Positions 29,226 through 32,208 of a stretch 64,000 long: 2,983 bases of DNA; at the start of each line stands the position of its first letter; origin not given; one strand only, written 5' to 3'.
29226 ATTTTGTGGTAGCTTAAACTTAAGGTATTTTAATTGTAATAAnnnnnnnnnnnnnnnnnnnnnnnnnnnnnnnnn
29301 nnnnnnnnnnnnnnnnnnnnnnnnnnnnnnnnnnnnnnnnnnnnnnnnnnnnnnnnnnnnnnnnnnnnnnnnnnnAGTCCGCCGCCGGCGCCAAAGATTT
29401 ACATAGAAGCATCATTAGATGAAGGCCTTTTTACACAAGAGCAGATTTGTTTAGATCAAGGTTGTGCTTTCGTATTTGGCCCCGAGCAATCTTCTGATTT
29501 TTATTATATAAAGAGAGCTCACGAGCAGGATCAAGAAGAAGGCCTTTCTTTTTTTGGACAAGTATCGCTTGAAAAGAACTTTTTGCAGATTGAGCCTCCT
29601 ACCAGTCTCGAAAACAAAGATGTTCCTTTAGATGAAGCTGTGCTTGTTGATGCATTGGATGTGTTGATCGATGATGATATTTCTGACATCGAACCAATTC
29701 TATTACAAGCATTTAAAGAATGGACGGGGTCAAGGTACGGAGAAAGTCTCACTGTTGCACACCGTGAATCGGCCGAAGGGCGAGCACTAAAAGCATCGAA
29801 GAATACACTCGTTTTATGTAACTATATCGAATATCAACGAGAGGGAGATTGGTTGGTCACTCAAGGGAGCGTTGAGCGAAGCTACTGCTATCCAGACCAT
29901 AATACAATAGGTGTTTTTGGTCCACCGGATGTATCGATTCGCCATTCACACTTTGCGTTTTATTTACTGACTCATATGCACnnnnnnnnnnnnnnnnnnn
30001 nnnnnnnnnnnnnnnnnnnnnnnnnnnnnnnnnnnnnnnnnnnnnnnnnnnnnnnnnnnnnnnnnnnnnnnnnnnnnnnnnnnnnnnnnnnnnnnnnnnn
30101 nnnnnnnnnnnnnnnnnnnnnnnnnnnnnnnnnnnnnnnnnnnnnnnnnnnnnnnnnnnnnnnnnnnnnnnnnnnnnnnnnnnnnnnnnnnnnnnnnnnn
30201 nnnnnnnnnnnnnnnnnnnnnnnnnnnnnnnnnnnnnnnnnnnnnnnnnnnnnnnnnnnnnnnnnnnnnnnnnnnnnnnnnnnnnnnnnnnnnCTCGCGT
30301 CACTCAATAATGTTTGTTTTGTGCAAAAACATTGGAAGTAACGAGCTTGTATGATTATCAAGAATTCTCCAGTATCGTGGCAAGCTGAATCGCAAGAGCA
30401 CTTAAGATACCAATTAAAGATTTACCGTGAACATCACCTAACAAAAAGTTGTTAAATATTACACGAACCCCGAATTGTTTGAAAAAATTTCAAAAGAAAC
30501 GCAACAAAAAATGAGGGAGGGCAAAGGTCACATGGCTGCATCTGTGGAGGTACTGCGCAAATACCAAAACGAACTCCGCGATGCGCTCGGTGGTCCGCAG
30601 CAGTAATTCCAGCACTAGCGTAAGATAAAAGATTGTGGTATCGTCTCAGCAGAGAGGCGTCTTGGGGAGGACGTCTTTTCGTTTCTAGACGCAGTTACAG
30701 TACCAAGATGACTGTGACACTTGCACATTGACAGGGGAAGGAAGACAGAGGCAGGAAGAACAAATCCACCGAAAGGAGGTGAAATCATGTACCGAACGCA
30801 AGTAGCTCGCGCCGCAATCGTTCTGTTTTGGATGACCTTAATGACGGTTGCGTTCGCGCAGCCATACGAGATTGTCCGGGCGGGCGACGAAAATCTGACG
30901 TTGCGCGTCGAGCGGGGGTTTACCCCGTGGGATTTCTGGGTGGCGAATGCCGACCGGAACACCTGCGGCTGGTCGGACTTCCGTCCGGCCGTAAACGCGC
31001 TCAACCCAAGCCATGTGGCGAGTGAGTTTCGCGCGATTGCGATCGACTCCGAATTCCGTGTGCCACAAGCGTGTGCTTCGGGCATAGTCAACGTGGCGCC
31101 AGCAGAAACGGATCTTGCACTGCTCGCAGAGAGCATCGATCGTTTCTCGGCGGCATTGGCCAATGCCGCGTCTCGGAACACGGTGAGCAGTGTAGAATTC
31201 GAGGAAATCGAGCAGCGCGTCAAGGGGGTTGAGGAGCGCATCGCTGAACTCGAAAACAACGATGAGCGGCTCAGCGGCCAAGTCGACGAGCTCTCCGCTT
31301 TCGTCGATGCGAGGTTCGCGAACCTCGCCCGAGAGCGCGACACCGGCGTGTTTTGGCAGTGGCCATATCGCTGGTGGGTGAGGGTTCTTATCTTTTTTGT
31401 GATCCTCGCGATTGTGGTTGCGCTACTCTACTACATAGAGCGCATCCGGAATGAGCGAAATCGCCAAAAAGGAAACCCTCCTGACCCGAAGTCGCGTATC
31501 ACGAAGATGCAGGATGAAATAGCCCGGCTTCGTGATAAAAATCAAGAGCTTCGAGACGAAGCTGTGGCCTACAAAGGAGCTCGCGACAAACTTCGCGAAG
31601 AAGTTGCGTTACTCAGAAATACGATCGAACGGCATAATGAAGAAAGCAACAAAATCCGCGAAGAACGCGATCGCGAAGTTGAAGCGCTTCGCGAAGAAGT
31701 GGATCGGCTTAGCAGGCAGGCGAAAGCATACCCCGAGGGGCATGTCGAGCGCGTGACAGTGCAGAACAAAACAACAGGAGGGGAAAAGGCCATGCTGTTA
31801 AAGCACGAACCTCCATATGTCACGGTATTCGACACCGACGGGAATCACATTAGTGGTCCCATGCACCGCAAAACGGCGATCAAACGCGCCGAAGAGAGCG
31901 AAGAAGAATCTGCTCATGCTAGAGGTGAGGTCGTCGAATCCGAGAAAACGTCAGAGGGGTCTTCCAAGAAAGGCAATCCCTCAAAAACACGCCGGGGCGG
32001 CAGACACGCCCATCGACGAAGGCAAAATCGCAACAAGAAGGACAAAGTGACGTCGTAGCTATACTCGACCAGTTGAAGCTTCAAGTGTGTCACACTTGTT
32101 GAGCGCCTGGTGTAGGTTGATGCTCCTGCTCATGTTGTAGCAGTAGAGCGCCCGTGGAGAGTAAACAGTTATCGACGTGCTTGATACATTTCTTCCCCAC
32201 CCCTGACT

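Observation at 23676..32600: Locus of paralogous 4-TM/4-Cys surface proteins with one intact outlier, one frameshifted copy, one intact copy and a mosaic 3' cassette, suggesting gene conversion or a variation system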

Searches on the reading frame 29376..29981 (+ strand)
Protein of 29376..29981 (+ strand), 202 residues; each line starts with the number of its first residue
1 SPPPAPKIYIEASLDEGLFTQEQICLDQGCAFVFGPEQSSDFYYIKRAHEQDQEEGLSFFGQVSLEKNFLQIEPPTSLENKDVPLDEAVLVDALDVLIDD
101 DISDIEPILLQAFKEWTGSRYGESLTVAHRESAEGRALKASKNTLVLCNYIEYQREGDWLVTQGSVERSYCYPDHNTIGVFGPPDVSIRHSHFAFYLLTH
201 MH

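Call 66: predict_structure(alignment_id=A7)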
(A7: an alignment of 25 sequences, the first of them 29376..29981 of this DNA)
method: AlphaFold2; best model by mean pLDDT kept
length: 202 residues; sequences in the alignment: 25
mean_pLDDT: 89.3   pTM: 0.83
mean pLDDT of the five models: 89.3, 86.8, 86.4, 86.1, 85.2
residues with pLDDT >= 90: 135; 70-90: 56; 50-70: 11; < 50: 0
segments of 3 or more residues with pLDDT < 50: none
pLDDT, mean of each block of 10 residues (from residue 1): 85 96 95 92 90 78 94 76 84 97 96 82 89 89 94 95 93 83 86 96 78
secondary structure, 60 per line:
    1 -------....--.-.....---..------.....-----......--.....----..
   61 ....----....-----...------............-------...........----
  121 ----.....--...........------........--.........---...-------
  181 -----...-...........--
elements in order: E8-11 H16-20 E32-36 E42-47 H50-54 E59-64 E69-72 H87-97 H106-116 E125-129 H132-142 E149-156 E159-167 E171-173 E186-188 H190-200

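Call 96: fold_search(model_id=the predicted structure, library=viral)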
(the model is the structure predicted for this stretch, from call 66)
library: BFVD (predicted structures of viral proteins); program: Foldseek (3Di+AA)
matches with E <= 10: 467; with E <= 0.001: 0
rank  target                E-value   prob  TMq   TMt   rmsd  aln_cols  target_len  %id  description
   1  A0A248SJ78            1.3e-01  0.12  0.18  0.21  12.6       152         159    8  (no name in the UniProt tables at hand)
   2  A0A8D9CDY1            1.3e-01  0.08  0.16  0.08  13.2       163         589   11  Uncharacterized protein [uncultured marine phage]
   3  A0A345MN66            2.3e-01  0.12  0.18  0.11  15.9       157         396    9  (no name in the UniProt tables at hand)
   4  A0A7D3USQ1            2.4e-01  0.10  0.18  0.25  14.7       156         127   11  Acetyltransferase GNAT [Fadolivirus FV1/VV64]
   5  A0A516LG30            2.6e-01  0.11  0.17  0.22  13.0       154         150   10  (no name in the UniProt tables at hand)
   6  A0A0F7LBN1            2.6e-01  0.08  0.14  0.17  14.3       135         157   12  Internal virion protein A [uncultured marine virus]
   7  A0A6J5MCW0            3.5e-01  0.30  0.16  0.25   9.3        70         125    7  Uncharacterized protein [uncultured Caudovirales phage]
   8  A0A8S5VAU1            4.3e-01  0.09  0.18  0.14  13.4       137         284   12  Putative D-alanine N-acetyltransferase [Siphoviridae sp. ct0vA12]
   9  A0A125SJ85            4.3e-01  0.08  0.17  0.15  16.2       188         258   15  (no name in the UniProt tables at hand)
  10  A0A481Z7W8            5.1e-01  0.08  0.19  0.25  14.0       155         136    9  Acetyltransferase (GNAT) family protein [Pithovirus LCPAC304]
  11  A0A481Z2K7            5.1e-01  0.04  0.10  0.05  15.6       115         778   12  Uncharacterized protein [Pithovirus LCPAC101]
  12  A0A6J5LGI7            5.5e-01  0.05  0.14  0.17  12.5       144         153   10  Uncharacterized protein [uncultured Caudovirales phage]
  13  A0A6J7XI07            6.2e-01  0.06  0.15  0.18  13.1       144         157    8  Uncharacterized protein [uncultured Caudovirales phage]
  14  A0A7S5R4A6            6.6e-01  0.03  0.13  0.15  13.6       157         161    8  (no name in the UniProt tables at hand)
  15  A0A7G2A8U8            7.0e-01  0.15  0.19  0.09  12.6        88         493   12  DNA 3'-5' helicase [Human papillomavirus type 53]
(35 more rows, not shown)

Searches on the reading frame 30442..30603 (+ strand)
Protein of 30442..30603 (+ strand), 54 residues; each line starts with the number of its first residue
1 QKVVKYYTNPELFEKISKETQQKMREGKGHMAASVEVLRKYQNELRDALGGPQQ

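Call 88: search_protein_families(library=pfam, proteins=[window:30442-30603:+], max_evalue=1)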
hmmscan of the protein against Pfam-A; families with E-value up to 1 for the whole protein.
seq(54 aa): 1 family
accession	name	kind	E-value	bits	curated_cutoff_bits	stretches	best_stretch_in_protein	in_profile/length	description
PF24199.1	DUF7424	-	0.13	12.5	27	1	4-39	99-134/196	Domain of unknown function (DUF7424)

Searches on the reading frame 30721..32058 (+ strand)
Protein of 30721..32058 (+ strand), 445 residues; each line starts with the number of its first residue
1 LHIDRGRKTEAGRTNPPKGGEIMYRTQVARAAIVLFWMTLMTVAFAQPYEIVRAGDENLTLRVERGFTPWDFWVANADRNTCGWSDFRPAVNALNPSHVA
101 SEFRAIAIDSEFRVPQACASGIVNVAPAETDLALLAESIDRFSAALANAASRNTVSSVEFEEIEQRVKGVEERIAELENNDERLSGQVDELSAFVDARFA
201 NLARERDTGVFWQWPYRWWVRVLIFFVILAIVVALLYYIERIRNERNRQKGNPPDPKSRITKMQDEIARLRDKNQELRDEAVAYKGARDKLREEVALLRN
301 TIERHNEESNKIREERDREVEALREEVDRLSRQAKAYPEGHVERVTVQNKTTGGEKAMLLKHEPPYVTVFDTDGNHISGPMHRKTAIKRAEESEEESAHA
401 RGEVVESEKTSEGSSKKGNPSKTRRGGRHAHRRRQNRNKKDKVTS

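Call 5: search_protein_families(library=pfam, proteins=[window:30721-32058:+], max_evalue=0.01)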
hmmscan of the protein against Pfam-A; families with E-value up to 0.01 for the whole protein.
window:30721-32058:+ (445 aa): 7 families
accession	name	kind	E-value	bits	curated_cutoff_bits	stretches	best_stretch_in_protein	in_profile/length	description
PF11932.13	DUF3450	-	0.00048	19.9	32.6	0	240-332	19-111/241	Protein of unknown function (DUF3450)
PF19745.5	FUT8_N_cat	-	0.00076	18.8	27.6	1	219-351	8-144/499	Alpha-(1,6)-fucosyltransferase N- and catalytic domains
PF06005.17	ZapB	-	0.0037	18.2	31.5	0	259-302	19-62/71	Cell division protein ZapB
PF04899.17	MbeD_MobD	-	0.0039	17.7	21.6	0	310-337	34-61/70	MbeD/MobD like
PF15960.10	DUF4763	-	0.0047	16.7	30.1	0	258-316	85-143/236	Domain of unknown function (DUF4763)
PF19499.4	DUF6034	-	0.0068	15.8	27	0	106-201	68-162/481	Family of unknown function (DUF6034)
PF06785.16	UPF0242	-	0.0093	16.5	33.5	0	227-327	53-141/194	Uncharacterised protein family (UPF0242) N-terminus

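Call 48: find_homologous_proteins(query=window:30787-32055:+, max_evalue=0.001)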
Query window:30787-32055:+ (423 aa): 2 proteins with E <= 0.001 among 8000 candidates.
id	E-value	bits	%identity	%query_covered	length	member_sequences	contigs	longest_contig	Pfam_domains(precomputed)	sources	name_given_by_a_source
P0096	2.3e-266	901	100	96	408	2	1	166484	-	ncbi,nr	ncbi:MAG: hypothetical protein U5L75_01885 [Candidatus Campbellbacteria bacterium]|nr:hypothetical p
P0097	7.8e-62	228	38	96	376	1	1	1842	-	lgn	-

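Call 54: search_protein_families(library=ncbifam, proteins=[window:30787-32055:+], max_evalue=0.01)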
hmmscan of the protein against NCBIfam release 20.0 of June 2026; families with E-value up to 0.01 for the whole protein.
window:30787-32055:+ (423 aa): 9 families
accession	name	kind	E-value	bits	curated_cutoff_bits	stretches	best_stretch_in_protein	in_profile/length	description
TIGR04211.1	SH3_and_anchor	equivalog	0.00041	20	65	1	232-315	62-144/198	TIGR04211 family SH3 domain-containing protein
NF045487.1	ASRP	equivalog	0.0012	17.5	300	1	218-315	138-237/593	archaea-specific SMC-related protein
TIGR04523.1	Mplasa_alph_rch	subfamily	0.0013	16.7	270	0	236-295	568-627/745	helix-rich protein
NF043058.1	T4SS_LegC2C7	subfamily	0.0037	16.3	350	1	213-310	127-224/348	LegC2/C7 family Dot/Icm T4SS effector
NF041035.1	Rad50_Halo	equivalog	0.0041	15.5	1000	1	217-314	511-610/883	DNA double-strand break repair ATPase Rad50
NF047408.1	SA0632_fam_LP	equivalog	0.0045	16.6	70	0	239-281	25-67/68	SA0632 family lipoprotein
NF033829.0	plas_excl_MbeD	equivalog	0.0054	17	60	0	138-170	37-69/69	MbeD family mobilization/exclusion protein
NF052320.1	Cbp1_fam_LP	subfamily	0.0057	16.2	90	0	235-315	87-170/286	Cbp1 family collagen-binding glycoprotein adhesin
NF006543.0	PRK09039.1-2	equivalog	0.0092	15.8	305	0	235-314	81-163/350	peptidoglycan -binding protein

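Call 65: find_encoding_contigs(protein=P0097, flank=10000, max_places=3)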
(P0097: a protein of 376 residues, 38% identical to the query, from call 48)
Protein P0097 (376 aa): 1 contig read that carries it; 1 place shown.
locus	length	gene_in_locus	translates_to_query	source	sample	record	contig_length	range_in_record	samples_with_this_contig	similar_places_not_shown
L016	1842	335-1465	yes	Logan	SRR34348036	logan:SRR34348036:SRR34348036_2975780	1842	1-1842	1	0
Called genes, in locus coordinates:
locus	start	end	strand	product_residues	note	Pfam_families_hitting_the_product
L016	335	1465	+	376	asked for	-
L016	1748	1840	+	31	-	?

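Call 86: search_protein_families(library=phrogs, proteins=[window:30787-32055:+], max_evalue=0.001)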
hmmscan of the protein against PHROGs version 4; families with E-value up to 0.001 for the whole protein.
window:30787-32055:+ (423 aa): 8 families
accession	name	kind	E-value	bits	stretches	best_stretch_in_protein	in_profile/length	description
phrog_1009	-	unknown function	2e-07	32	0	203-294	15-92/103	-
phrog_6664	-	unknown function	5.9e-05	24.5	0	143-175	52-84/97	-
phrog_5975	-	unknown function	7.1e-05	23.6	0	198-315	16-125/182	-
phrog_736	-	unknown function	8.4e-05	23.7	0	127-165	33-74/112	-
phrog_1193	-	other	0.00013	22.9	1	137-218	14-71/76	hemolysin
phrog_95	-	integration and excision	0.00015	21.5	0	222-388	438-618/651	integrase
phrog_3671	-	unknown function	0.00042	21.5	0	202-282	16-82/87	-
phrog_77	-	DNA, RNA and nucleotide metabolism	0.00042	19.9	1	136-317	658-798/967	SbcC-like subunit of palindrome specific endonuclease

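Call 87: search_dna_similar(query=window:30787-32055:+, collection=plasmids, mode=protein, max_evalue=0.001, max_rows=5)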
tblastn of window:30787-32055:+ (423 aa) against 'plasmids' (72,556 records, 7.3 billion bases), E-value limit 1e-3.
No match.
